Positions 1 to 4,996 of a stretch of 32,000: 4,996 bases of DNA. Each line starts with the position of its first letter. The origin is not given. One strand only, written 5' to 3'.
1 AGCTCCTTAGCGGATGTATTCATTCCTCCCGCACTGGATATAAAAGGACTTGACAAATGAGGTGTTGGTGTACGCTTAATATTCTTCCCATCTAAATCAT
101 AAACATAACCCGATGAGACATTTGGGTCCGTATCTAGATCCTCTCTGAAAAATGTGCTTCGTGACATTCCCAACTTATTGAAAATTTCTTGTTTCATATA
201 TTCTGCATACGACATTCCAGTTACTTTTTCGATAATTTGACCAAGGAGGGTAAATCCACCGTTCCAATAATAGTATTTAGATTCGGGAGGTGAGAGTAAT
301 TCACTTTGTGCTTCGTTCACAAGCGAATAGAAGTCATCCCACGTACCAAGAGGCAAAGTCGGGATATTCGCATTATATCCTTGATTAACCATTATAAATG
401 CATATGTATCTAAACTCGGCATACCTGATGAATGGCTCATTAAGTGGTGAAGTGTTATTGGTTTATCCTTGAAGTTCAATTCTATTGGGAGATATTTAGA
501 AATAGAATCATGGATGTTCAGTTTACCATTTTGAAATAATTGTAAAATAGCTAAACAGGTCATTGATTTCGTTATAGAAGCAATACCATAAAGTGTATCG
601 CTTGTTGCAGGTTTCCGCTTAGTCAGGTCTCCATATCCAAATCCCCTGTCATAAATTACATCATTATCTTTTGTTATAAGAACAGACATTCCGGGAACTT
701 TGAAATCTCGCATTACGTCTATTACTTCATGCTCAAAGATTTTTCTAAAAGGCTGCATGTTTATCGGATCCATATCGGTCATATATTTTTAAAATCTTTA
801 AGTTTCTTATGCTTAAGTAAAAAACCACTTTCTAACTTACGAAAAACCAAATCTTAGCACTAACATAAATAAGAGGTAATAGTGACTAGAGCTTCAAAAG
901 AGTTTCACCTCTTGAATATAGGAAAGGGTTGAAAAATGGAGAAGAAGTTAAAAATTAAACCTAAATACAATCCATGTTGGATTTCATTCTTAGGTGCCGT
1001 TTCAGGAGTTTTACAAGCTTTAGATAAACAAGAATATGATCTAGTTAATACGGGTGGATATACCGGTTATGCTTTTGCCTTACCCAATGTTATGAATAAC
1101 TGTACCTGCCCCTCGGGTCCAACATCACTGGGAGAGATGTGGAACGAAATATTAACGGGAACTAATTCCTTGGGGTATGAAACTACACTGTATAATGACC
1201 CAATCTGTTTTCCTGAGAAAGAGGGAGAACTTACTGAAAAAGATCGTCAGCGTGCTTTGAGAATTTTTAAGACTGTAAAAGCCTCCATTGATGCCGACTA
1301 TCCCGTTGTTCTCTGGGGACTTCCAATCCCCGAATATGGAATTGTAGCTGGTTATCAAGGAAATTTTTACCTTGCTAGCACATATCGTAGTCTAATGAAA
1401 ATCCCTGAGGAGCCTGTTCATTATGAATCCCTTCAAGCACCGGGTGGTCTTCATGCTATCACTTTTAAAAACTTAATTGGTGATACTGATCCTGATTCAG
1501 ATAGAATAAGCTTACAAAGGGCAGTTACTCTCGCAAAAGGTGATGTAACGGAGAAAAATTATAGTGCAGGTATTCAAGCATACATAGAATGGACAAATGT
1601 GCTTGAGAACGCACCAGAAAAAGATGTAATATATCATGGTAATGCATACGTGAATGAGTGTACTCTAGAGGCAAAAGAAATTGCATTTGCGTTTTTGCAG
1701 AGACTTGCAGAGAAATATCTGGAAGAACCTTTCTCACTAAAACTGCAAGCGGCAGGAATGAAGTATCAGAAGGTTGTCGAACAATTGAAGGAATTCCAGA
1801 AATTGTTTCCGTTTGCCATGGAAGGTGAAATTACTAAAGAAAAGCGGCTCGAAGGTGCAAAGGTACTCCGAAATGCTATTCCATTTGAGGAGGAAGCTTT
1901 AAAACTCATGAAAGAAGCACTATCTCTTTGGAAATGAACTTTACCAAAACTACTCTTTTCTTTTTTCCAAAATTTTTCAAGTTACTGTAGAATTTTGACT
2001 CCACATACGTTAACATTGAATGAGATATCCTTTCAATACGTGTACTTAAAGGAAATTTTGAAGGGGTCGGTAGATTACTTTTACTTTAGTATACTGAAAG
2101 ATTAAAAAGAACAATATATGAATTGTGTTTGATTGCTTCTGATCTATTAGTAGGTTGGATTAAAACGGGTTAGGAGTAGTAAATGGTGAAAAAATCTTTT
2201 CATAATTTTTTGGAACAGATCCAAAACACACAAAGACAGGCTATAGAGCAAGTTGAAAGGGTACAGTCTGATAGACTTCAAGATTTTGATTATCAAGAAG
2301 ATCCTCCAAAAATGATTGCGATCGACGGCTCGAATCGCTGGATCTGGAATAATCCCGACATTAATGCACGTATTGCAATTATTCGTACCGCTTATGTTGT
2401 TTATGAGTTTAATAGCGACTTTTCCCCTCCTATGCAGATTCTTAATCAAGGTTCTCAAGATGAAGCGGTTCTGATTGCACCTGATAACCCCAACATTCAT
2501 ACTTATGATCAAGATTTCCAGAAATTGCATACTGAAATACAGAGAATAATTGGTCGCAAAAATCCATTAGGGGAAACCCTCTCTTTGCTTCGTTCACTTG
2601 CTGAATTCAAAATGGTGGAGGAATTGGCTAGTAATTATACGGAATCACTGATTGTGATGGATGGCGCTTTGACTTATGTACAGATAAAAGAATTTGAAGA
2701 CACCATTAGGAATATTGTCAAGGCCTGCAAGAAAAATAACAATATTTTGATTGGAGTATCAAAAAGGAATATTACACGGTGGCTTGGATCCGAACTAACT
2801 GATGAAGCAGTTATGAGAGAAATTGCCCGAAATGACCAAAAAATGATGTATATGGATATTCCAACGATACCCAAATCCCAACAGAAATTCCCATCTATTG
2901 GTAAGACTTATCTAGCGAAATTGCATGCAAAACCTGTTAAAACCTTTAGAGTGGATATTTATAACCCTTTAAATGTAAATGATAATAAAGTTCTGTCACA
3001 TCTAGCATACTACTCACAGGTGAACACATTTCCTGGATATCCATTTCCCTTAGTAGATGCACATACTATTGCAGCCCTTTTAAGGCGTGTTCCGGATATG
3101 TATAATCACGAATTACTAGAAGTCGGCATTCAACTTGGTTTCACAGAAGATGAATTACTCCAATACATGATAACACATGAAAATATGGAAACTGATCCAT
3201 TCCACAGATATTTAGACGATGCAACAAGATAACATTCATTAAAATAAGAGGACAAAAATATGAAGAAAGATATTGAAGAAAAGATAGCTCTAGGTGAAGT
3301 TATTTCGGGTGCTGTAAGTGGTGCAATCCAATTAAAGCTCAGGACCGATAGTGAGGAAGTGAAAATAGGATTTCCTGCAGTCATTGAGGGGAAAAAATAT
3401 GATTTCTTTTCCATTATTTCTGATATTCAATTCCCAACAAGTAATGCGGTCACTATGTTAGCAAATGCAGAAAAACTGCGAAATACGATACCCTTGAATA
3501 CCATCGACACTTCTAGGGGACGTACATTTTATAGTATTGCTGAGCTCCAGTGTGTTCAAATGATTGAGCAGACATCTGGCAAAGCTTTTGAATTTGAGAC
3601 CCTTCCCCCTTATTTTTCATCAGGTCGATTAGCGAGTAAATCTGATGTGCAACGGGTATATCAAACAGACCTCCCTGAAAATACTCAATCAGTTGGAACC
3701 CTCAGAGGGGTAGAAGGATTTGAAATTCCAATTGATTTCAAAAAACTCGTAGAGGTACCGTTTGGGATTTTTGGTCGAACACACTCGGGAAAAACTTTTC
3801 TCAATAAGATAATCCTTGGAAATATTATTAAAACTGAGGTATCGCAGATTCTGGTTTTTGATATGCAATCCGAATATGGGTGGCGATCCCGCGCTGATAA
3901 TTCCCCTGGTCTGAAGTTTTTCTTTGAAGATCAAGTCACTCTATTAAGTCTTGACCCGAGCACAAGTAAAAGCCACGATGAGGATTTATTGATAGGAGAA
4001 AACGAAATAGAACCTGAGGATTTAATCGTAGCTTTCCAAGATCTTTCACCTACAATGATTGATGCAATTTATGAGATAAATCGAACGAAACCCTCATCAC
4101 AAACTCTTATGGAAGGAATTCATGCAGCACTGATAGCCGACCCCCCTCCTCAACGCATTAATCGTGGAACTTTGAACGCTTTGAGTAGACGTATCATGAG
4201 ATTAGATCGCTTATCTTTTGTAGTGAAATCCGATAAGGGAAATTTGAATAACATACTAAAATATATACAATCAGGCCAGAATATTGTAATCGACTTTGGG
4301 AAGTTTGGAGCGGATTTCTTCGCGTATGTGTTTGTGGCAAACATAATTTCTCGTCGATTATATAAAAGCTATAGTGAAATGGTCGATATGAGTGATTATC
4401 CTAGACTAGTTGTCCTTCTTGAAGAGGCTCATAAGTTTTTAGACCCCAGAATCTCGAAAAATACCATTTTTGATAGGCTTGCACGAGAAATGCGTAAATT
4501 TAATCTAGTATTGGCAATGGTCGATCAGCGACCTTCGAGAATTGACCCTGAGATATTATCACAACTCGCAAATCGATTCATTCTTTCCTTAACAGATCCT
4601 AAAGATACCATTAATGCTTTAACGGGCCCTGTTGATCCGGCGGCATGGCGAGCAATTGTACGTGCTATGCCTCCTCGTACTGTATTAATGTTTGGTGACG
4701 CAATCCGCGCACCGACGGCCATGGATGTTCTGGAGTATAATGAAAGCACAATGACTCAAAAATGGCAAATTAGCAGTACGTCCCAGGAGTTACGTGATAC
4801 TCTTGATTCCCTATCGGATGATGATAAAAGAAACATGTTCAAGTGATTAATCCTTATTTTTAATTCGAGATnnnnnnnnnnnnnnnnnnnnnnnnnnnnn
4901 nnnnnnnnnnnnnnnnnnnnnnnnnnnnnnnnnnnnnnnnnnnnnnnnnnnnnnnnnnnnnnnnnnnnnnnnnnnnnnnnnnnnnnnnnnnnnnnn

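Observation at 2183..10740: Five-gene nurA-herA-mre11-rad50 operon translationally coupled to a DUF1998 (MrfA/Hrq1-type) helicase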

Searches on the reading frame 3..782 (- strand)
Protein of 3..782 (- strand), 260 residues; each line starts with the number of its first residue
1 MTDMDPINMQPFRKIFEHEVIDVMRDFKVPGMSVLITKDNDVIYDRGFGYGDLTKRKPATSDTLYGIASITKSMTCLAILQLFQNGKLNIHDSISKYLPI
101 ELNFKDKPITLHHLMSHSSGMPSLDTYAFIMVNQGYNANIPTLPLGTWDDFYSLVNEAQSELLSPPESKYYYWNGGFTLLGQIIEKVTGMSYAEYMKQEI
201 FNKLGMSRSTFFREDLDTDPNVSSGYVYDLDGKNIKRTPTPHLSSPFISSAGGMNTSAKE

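Call 3: search_protein_families(library=pfam, proteins=[window:3-782:-], max_evalue=0.01)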
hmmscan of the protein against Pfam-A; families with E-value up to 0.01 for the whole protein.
window:3-782:- (260 aa): 1 family
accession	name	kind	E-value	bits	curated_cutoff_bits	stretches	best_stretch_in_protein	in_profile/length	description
PF00144.29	Beta-lactamase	-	2.2e-51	175.4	27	1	24-258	9-225/329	Beta-lactamase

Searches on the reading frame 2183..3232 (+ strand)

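Call 3: search_protein_families(library=pfam, proteins=[window:2183-3232:+], max_evalue=0.01)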
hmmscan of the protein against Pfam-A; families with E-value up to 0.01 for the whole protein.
window:2183-3232:+ (349 aa): 1 family
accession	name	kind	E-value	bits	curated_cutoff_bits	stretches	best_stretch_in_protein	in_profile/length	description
PF09376.16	NurA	-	6.4e-14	52.5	21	1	44-298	3-253/254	NurA domain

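Call 12: search_protein_families(library=ncbifam, proteins=[window:2183-3232:+], max_evalue=0.001)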
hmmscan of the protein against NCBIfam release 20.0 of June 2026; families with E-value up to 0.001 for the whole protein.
window:2183-3232:+ (349 aa): 0 families

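Call 59: search_protein_families(library=padloc, proteins=[window:2183-3232:+], max_evalue=0.001)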
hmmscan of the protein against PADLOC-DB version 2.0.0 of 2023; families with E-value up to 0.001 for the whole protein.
window:2183-3232:+ (349 aa): 0 families

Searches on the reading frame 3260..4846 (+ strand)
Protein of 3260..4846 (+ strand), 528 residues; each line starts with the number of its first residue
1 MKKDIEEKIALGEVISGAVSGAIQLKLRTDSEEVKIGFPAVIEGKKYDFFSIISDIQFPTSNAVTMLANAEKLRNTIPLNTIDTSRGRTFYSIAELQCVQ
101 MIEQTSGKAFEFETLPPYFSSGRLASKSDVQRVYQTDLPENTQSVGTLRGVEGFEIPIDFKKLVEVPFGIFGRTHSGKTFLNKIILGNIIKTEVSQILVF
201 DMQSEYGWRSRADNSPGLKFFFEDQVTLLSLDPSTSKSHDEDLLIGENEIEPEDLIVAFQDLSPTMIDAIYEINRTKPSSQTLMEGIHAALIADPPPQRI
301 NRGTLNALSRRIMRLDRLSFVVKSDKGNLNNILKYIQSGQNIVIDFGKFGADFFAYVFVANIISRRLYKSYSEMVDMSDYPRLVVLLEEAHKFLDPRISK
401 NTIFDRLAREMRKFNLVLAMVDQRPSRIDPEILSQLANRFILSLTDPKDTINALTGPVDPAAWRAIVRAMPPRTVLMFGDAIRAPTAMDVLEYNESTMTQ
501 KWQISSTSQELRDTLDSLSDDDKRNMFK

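Call 3: search_protein_families(library=pfam, proteins=[window:3260-4846:+], max_evalue=0.01)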
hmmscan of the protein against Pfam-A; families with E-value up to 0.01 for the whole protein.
window:3260-4846:+ (528 aa): 1 family
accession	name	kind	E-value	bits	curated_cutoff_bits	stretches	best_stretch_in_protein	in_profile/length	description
PF01935.23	DUF87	-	2.3e-19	70.8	23.2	1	145-365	3-218/220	Helicase HerA, central domain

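Call 12: search_protein_families(library=ncbifam, proteins=[window:3260-4846:+], max_evalue=0.001)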
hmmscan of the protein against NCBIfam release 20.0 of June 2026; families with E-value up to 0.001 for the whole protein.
window:3260-4846:+ (528 aa): 6 families
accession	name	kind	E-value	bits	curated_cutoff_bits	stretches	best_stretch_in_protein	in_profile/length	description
NF042943.1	HerA_antiphage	equivalog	2e-18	66.3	800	1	379-491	432-550/566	anti-phage-associated helicase HerA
NF042944.1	HerA_antiphage_2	equivalog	5.7e-15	55.1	850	1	359-492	395-544/576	anti-phage-associated helicase HerA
NF040937.1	HerA_Thermprot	equivalog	1e-14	53.9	800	1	332-450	300-420/487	DNA double-strand break repair helicase HerA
NF053655.1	CedD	equivalog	2.7e-14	52.7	600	1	355-443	387-478/527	DNA-translocating ATPase CedD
NF040819.1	helicase_HerA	equivalog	4.9e-14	51.8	970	1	380-450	402-473/561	DNA double-strand break repair helicase HerA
NF033849.1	ser_rich_anae_1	subfamily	4.2e-05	21.1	650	1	374-450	1011-1096/1163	serine-rich protein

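Call 59: search_protein_families(library=padloc, proteins=[window:3260-4846:+], max_evalue=0.001)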
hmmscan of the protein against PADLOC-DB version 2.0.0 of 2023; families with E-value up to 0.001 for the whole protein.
window:3260-4846:+ (528 aa): 12 families
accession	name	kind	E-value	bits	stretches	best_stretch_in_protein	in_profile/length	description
PDLC04105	HerA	-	1.4e-24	84.6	2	329-512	367-563/576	-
PDLC04102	HerA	-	3.8e-20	69.8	1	334-501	460-630/654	-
PDLC02185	HerA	-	9.2e-20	68.9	2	384-492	448-563/585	-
PDLC04100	HerA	-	1.2e-17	61.9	2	380-494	439-559/580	-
PDLC04106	HerA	-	5.8e-15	52.8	1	343-496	473-634/667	-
PDLC04140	mad8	-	2.5e-14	51.5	1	167-449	29-258/314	mads_8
PDLC02188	HerA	-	6.8e-14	49.6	1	369-489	415-541/578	-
PDLC04097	HerA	-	2.4e-13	47.6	2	401-493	493-595/618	-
PDLC04103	HerA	-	9.4e-13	45.3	1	340-449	400-514/579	-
PDLC04104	HerA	-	1.3e-11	41.9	1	342-486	182-332/379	-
PDLC04098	HerA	-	5.1e-11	39.8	1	338-496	483-652/686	-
PDLC01055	HerA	-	3.6e-08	30.7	1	282-443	327-482/532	Type III coevolved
